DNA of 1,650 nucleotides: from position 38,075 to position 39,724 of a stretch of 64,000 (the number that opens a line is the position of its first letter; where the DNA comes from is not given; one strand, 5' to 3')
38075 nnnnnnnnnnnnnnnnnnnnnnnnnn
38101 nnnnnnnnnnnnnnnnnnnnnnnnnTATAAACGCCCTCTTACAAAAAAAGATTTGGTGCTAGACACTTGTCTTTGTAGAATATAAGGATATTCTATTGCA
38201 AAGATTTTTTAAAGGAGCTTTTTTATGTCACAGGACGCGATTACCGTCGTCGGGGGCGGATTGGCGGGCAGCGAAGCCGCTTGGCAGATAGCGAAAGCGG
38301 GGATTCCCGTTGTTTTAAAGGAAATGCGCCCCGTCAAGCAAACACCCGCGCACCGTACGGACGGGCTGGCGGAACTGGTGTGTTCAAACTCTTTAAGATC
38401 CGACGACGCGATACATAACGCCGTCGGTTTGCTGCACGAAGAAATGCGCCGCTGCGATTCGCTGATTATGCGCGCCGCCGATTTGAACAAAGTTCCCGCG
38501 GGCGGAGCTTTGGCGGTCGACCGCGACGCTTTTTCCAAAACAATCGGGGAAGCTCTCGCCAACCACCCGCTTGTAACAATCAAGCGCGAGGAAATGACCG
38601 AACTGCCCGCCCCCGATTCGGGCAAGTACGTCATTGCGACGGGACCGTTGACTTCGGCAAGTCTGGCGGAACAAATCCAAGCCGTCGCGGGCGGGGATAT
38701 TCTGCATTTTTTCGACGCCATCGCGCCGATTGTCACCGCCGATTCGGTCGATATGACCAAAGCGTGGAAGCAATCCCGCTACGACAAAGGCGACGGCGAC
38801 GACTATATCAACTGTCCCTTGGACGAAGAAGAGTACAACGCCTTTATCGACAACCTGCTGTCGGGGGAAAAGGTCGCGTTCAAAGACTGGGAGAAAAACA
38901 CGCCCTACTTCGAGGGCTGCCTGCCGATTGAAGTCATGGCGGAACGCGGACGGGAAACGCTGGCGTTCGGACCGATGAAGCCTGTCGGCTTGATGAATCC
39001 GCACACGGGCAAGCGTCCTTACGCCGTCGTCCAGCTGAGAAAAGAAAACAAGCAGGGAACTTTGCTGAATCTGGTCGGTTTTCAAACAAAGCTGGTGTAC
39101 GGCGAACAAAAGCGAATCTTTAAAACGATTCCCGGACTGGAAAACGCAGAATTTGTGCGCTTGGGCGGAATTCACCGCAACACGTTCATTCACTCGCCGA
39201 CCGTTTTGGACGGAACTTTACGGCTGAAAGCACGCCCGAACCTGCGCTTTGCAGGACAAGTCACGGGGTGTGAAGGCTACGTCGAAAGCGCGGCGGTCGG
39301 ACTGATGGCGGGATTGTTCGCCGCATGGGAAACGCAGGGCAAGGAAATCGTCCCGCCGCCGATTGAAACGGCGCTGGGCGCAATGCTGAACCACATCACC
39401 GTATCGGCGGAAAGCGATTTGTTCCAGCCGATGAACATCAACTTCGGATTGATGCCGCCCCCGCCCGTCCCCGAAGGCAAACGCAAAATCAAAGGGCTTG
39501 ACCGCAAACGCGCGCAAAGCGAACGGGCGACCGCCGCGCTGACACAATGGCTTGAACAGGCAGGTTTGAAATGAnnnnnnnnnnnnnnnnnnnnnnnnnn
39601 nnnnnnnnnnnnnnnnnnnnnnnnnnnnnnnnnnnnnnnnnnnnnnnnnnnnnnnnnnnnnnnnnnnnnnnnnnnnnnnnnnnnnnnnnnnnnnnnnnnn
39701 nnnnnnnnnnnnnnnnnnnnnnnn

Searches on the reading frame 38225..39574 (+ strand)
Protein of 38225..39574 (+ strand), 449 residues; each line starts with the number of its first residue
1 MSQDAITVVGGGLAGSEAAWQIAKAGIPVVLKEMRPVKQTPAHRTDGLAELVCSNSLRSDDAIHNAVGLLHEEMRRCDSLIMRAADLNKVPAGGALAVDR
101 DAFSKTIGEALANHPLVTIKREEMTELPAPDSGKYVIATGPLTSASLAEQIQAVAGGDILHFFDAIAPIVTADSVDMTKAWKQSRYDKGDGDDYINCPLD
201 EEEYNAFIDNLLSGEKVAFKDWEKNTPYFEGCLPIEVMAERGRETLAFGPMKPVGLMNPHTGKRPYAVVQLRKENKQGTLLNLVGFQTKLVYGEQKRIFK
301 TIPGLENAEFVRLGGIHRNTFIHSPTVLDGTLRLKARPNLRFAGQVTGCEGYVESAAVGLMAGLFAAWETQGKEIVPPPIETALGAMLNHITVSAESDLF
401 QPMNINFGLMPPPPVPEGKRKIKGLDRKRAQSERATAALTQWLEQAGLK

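Call 13: search_protein_families(library=ncbifam, proteins=[window:38225-39574:+])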
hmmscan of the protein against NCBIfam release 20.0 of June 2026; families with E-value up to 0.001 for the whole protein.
window:38225-39574:+ (449 aa): 5 families
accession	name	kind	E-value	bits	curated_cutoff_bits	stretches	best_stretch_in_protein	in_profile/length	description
NF003739.0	PRK05335.1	equivalog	1.4e-207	689.8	262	1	2-446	2-438/441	methylenetetrahydrofolate--tRNA-(uracil(54)-C(5))-methyltransferase (FADH(2)-oxidizing) TrmFO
TIGR00137.1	gid_trmFO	equivalog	1.6e-183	610.5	428.65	1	5-444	2-431/433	FADH(2)-oxidizing methylenetetrahydrofolate--tRNA-(uracil(54)-C(5))-methyltransferase TrmFO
TIGR00136.1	mnmG_gidA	equivalog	1.8e-18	66.2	524.85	1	281-390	301-410/616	tRNA uridine-5-carboxymethylaminomethyl(34) synthesis enzyme MnmG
NF049967.1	QhpG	equivalog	5.5e-05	22.2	240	1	6-115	1-99/423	flavin-dependent monooxygenase QhpG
TIGR02032.1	GG-red-SF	subfamily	0.00072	19.3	158.8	0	7-130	4-120/297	geranylgeranyl reductase family protein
